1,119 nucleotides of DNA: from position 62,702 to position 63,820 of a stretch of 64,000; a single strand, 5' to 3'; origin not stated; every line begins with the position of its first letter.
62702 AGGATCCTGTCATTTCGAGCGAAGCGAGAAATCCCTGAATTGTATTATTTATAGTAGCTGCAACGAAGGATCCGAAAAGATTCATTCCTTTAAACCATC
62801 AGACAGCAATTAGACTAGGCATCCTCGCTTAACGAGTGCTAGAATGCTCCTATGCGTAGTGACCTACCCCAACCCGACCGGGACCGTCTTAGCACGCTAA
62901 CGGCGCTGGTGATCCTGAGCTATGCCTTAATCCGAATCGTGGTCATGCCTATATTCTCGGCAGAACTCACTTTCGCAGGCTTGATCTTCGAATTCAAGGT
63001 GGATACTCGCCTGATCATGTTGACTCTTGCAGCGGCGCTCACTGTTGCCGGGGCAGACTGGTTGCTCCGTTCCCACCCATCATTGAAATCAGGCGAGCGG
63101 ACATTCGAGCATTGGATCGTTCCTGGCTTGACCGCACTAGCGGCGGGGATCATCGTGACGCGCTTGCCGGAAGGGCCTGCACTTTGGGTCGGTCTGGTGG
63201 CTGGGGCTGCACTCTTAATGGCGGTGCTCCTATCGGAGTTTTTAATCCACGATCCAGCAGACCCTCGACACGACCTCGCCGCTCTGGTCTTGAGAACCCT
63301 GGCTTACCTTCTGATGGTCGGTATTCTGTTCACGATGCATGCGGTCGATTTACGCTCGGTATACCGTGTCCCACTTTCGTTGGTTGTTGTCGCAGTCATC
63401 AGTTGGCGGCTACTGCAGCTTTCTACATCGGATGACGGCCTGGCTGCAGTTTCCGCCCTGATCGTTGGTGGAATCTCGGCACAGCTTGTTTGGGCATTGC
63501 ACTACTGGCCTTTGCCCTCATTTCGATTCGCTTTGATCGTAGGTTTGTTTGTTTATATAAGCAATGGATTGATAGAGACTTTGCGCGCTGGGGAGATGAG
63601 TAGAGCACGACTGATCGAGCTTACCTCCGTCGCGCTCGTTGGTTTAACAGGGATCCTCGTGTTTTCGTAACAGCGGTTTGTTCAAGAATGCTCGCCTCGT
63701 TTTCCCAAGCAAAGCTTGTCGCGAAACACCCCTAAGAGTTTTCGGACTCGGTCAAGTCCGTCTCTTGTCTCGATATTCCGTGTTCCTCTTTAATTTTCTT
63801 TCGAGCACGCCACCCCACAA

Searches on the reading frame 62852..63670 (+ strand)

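Call 3: search_protein_families(library=pfam, proteins=[window:62852-63670:+], max_evalue=0.01)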
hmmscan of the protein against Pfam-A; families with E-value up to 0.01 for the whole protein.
window:62852-63670:+ (272 aa): 1 family
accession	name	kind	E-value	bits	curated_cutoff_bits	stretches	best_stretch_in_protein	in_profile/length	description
PF18900.5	DUF5656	-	4.4e-24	85.6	23.3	1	40-265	9-236/242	Protein of unknown function (DUF5656)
